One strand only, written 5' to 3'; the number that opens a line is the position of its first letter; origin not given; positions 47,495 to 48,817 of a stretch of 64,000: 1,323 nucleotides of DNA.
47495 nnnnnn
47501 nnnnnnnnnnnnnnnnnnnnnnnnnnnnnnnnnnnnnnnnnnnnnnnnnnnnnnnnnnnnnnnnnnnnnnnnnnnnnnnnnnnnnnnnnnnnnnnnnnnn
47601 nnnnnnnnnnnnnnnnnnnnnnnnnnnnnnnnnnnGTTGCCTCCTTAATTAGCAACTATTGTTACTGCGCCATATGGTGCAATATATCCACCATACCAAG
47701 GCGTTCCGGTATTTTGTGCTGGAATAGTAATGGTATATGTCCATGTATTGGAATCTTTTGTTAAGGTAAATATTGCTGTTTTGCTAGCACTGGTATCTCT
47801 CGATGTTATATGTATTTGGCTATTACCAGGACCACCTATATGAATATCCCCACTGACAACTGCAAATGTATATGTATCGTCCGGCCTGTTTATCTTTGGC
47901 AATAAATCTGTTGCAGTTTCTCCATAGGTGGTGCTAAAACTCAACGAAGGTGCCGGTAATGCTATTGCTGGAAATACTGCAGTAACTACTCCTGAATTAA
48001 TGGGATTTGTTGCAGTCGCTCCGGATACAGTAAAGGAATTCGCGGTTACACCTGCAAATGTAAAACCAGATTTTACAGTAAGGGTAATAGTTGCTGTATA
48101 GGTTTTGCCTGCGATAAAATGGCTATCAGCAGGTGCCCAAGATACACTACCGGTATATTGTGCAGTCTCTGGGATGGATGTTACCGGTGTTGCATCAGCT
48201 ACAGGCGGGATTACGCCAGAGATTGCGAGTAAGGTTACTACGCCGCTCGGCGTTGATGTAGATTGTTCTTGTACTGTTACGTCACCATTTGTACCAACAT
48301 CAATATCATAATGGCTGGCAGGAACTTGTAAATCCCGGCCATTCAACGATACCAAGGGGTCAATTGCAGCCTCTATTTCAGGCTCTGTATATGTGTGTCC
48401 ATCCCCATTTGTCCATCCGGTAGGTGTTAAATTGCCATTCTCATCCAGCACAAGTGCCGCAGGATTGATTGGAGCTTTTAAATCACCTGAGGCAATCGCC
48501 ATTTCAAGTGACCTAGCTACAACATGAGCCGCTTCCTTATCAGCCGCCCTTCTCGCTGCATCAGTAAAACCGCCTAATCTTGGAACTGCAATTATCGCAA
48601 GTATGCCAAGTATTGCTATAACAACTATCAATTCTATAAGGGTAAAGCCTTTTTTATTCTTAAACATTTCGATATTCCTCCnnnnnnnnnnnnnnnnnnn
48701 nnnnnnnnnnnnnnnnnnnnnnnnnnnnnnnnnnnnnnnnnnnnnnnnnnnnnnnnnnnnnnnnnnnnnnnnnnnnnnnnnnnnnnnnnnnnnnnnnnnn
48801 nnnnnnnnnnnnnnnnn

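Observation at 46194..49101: Island of three type IV pilin-like genes between the tail fibres and the lysis cassette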

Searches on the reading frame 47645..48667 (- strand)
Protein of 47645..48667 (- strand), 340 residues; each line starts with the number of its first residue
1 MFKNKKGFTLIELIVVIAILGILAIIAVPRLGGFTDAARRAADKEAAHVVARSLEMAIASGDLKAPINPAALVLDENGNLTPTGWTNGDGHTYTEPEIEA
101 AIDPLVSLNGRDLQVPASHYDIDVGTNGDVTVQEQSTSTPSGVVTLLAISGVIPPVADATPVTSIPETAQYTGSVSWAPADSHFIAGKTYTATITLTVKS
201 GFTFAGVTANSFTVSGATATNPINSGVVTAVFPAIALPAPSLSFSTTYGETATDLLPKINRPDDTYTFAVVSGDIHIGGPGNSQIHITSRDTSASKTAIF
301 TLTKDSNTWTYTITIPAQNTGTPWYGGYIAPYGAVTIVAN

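Call 4: search_protein_families(library=pfam, proteins=[window:47645-48667:-], max_evalue=0.1)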
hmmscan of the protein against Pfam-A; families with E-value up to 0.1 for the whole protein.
window:47645-48667:- (340 aa): 1 family
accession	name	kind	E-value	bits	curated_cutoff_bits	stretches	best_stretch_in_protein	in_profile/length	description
PF07963.17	N_methyl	-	2.2e-09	36.9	21.2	1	3-27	2-26/27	Prokaryotic N-terminal methylation motif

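Call 5: search_protein_families(library=phrogs, proteins=[window:47645-48667:-], max_evalue=0.01)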
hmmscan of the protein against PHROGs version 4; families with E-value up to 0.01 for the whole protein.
window:47645-48667:- (340 aa): 6 families
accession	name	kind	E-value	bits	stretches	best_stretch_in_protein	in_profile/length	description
phrog_3433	-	moron, auxiliary metabolic gene and host takeover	7.9e-11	43.2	1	3-67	17-80/127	pilin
phrog_27437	-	unknown function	3.5e-10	41.2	1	3-142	5-138/140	-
phrog_11596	-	unknown function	4.8e-10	40.5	1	1-59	1-56/187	-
phrog_13280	-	unknown function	6e-09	36.6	1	5-38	3-36/67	-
phrog_10597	-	unknown function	1.4e-07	32.3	1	3-28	2-27/59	-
phrog_11263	-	unknown function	1.8e-05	25.5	1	5-30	1-26/72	-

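Call 6: search_protein_families(library=ncbifam, proteins=[window:47645-48667:-], max_evalue=0.01)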
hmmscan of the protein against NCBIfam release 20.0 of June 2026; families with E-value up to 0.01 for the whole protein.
window:47645-48667:- (340 aa): 13 families
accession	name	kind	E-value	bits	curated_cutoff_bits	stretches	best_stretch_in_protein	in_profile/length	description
TIGR02532.1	IV_pilin_GFxxxE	domain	1.7e-08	33.9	16.3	1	5-28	1-24/24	prepilin-type N-terminal cleavage/methylation domain-containing protein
TIGR01710.1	typeII_sec_gspG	equivalog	2.7e-08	33.9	88.85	1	6-56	1-51/134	type II secretion system major pseudopilin GspG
NF041775.1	typeIV_PilA_Myxo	equivalog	9.8e-07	28.9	400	1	5-40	10-45/214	type IV pilin protein PilA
TIGR01708.2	typeII_sec_gspH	equivalog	1.6e-06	28.2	80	1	6-57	2-50/169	type II secretion system minor pseudopilin GspH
NF007862.0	PRK10574.1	equivalog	1.7e-06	28.2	138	1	3-34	2-33/145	prepilin peptidase-dependent pilin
NF040999.1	pilin_ComGC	equivalog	2.8e-06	27.4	75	1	5-51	1-47/84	competence type IV pilus major pilin ComGC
NF041013.1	T4P_ComGE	equivalog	1.5e-05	25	49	1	3-52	1-50/83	competence type IV pilus minor pilin ComGE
TIGR01707.1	gspI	equivalog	0.00039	20.9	44.35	1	7-52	1-46/101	type II secretion system minor pseudopilin GspI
TIGR02596.1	TIGR02596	subfamily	0.0012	18.9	70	1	8-42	1-35/196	Verru_Chthon cassette protein D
NF047827.1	T3SSXpsH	equivalog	0.0013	18.5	160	1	6-69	1-66/145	type II secretion system protein XpsH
NF007800.0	PRK10506.1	equivalog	0.0039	17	158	1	2-28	5-31/163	prepilin peptidase-dependent protein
NF047828.1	T3SSXpsI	equivalog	0.0045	17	150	1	6-55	2-51/132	type II secretion system protein XpsI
TIGR01711.1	gspJ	equivalog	0.0097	15.7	64.85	0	6-46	1-41/192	type II secretion system minor pseudopilin GspJ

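Call 8: search_dna_similar(query=window:47645-48667:-, collection=phages, mode=protein, max_rows=30, max_evalue=0.001)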
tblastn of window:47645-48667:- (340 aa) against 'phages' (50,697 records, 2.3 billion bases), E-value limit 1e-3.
No match.

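Call 10: find_homologous_proteins(query=window:47645-48667:-)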
Query window:47645-48667:- (340 aa): 548 proteins with E <= 0.001 among 8000 candidates; the best 120 are listed.
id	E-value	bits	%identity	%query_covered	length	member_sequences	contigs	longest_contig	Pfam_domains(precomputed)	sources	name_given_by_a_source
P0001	1.9e-215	732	100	100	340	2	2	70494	PF07963.18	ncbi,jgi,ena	ncbi:MAG: type II secretion system protein [Candidatus Babeliales bacterium]|jgi:prepilin-type N-ter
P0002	5.3e-94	333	62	28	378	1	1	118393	-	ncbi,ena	-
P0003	2.8e-75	272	66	27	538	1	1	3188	PF07603.18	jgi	-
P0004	1.3e-72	263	57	29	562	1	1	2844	-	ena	-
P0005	7.5e-70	254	60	29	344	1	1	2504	-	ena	-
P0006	9.0e-70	254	61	28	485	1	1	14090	PF07603.18,PF23850.2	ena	-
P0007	7.9e-69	251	60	26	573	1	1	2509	-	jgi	-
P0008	3.9e-68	248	60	26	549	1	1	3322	PF11999.14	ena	-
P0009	5.0e-68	248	52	39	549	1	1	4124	PF11999.14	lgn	-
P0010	1.0e-65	240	63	29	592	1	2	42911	PF03781.23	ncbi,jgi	-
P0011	1.1e-65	240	48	43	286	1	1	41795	-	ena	-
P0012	3.1e-64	236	51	31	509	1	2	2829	-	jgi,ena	-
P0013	5.9e-64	235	52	38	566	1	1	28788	PF09479.17,PF07603.18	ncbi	-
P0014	1.8e-62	230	60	28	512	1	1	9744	PF02368.25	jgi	jgi:hypothetical protein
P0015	6.2e-61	225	56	29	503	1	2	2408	PF07603.18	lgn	-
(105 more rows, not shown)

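Call 11: find_encoding_contigs(protein=P0001, flank=10000, max_places=6)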
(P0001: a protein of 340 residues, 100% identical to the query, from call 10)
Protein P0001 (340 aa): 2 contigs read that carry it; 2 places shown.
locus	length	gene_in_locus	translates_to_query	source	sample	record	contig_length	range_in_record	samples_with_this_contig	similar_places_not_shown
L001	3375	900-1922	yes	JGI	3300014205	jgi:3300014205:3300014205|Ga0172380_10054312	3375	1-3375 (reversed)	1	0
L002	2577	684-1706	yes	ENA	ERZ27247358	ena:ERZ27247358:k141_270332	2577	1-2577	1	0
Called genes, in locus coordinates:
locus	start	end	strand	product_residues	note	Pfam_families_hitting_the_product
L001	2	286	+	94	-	?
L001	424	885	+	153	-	PF07963:N_methyl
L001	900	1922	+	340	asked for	PF07963:N_methyl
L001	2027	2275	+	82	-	-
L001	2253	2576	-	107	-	PF01541:GIY-YIG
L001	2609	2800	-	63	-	PF01402:RHH_1 (weak)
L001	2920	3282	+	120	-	PF07963:N_methyl (weak)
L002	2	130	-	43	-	?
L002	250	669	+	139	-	PF07963:N_methyl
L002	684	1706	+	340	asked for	PF07963:N_methyl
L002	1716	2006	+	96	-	PF18902:DUF5658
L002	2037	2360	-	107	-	PF01541:GIY-YIG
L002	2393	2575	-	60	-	PF01402:RHH_1 (weak)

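Call 19: find_related_loci(query=window:47645-48667:-, collection=viral_contigs, flank=10000)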
Query window:47645-48667:- (340 aa) in viral_contigs; peptide patterns used: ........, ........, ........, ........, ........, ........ (x = any residue, [..] = any of these).
9 stretches matched a pattern, but none encodes a relative of the query by tblastn (E <= 1e-3).

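Call 31: search_solved_structures(query=window:47645-48667:-, max_evalue=0.01)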
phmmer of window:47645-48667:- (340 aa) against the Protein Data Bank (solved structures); distinct sequences matched with E-value up to 0.01: 16.
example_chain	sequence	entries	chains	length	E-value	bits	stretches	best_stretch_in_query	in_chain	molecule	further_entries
9egp_A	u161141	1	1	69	1.2e-08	38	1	2-44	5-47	Geopilin domain 1 protein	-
7tgg_A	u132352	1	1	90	1.4e-08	37.7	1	2-60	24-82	Geopilin domain 1 protein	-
6xxe_A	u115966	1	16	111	2.9e-08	36.7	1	8-95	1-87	Uncharacterized protein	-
8qqj_J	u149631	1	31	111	6.5e-08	35.6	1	8-95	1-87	Type IV narrow pilus major component PilA5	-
8pfb_G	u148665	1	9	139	8.5e-06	28.6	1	8-88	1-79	Type IV pilin PilE1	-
2m7g_A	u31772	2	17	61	1e-05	28.3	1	8-61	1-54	Geopilin domain 1 protein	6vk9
9lab_B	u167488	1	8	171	2.9e-05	26.9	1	3-44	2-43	MSHA major pilin subunit MshA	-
3sok_A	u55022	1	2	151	4.8e-05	26.2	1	8-79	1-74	Fimbrial protein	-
9laa_A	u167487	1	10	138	0.00034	23.4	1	2-44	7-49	Type IV pilin protein PilA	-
1oqw_A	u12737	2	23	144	0.00099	21.8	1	8-61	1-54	Fimbrial protein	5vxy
8tj2_C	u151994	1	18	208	0.0038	19.9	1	8-41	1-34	Type IV major pilin protein PilA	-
1ay2_A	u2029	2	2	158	0.0044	19.7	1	8-42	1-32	TYPE 4 PILIN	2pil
8p3b_A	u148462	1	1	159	0.0045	19.7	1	8-42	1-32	Fimbrial protein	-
2hi2_A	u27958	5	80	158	0.0067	19.1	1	8-42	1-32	Fimbrial protein | PilA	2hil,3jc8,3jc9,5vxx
8tum_e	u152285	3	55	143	0.007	19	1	8-59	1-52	Type IV major pilin protein PilA | Pilin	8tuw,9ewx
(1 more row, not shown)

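Call 75: predict_structure(alignment_id=A6)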
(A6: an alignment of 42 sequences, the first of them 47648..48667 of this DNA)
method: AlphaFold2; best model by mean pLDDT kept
length: 340 residues; sequences in the alignment: 42
mean_pLDDT: 70.7   pTM: 0.48
mean pLDDT of the five models: 70.7, 70.3, 69.3, 69.1, 68.3
residues with pLDDT >= 90: 96; 70-90: 70; 50-70: 97; < 50: 77
segments of 3 or more residues with pLDDT < 50: 30-32, 108-110, 248-253, 255-262, 264-274, 278-293, 321-336, 338-340
pLDDT, mean of each block of 10 residues (from residue 1): 64 89 70 64 80 80 66 64 69 72 54 55 74 62 93 96 97 98 96 97 96 98 98 89 52 45 46 45 42 53 54 58 40 47
secondary structure, 60 per line:
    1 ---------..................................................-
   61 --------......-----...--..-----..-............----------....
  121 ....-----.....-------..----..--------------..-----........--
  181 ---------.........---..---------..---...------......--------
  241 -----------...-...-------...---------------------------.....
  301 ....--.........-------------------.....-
elements in order: H10-59 E72-74 E80-82 H95-106 E120-124 E130-134 E171-178 E190-198 E218-220 E227-232 E266-268 E296-304 E307-315 E335-339

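Call 78: fold_search(model_id=the predicted structure, library=pdb)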
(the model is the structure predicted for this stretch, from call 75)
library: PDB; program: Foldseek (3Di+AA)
matches with E <= 10: 321; with E <= 0.001: 0
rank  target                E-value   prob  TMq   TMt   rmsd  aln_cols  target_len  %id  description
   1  9i1q_I                5.6e-01  0.07  0.11  0.17  22.9       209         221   12  HER3 receptor in complex with the Fab fragment of TK-hu A3 monoclonal antibody (released 2025-10-15)
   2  5uqy_L                6.7e-01  0.06  0.12  0.17  25.1       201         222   11  Crystal structure of Marburg virus GP in complex with the human survivor antibody MR78 (released 2017-03-01)
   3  6c5k_A                8.5e-01  0.07  0.14  0.20  22.5       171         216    8  S25-23 Fab in complex with Chlamydiaceae LPS (Crystal form 2) (released 2019-01-09)
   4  8qot_H                9.0e-01  0.04  0.10  0.15  25.0       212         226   11  Structure of the mu opioid receptor bound to the antagonist nanobody NbE (released 2023-12-27)
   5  3ve1_C                9.0e-01  0.02  0.08  0.06  17.5       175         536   14  The 2.9 angstrom crystal structure of Transferrin binding protein B (TbpB) from serogroup B M982 Neisseria meningitidi (released 2012-02-22)
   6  6q1z_D                1.0e+00  0.04  0.13  0.18  26.5       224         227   14  Crystal structure of human 1G04 Fab in complex with influenza virus neuraminidase from A/Hunan/02650/2016 (H7N9) (released 2019-10-23)
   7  6e8v_Y                1.1e+00  0.05  0.13  0.19  26.5       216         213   12  The crystal structure of bovine ultralong antibody BOV-1 (released 2019-09-04)
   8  2f5b_H                1.1e+00  0.04  0.11  0.15  25.8       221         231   12  CRYSTAL STRUCTURE OF FAB' FROM THE HIV-1 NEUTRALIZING ANTIBODY 2F5 IN COMPLEX WITH ITS GP41 EPITOPE (released 2003-07-08)
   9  8ffe_H                1.1e+00  0.04  0.12  0.16  25.4       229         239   14  Crystal structure of LRP6 E1E2 domains bound to YW210.09 Fab and engineered XWnt8 peptide (released 2023-03-08)
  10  7o30_B                1.2e+00  0.04  0.11  0.16  24.0       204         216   10  Crystal structure of the anti-PAS Fab 1.1 in complex with its epitope peptide (released 2021-07-07)
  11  9a65_B                1.2e+00  0.04  0.12  0.07  35.6       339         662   14  Integrative model of YVAQ-MCPB by crosslinking MS and deep learning (released 2024-09-18)
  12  1h3p_H                1.4e+00  0.04  0.11  0.16  22.4       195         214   11  STRUCTURAL CHARACTERISATION OF A MONOCLONAL ANTIBODY SPECIFIC FOR THE PRES1 REGION OF THE HEPATITIS B VIRUS (released 2002-09-19)
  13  3fn0_H                1.4e+00  0.03  0.11  0.16  24.6       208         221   12  Crystal structure of HIV-1 neutralizing human Fab Z13e1 in complex with a 12-residue peptide containing the Z13e1 epit (released 2009-06-23)
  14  9n8n_F                1.4e+00  0.03  0.11  0.16  25.3       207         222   10  Tandem antigen chimera of Pfs230 and Pfs48/45 bound by potent mAbs (released 2026-02-04)
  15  8fg0_A                1.4e+00  0.03  0.10  0.15  24.5       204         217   12  Crystal structure of the 3764 Fab in complex with the C-terminal PfCSP linker, PfCSP281-294. (released 2023-05-10)
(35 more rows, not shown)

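Call 105: search_protein_families(library=padloc, proteins=[window:47645-48667:-], max_evalue=0.01)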
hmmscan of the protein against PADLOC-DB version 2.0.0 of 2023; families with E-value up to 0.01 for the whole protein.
window:47645-48667:- (340 aa): 0 families
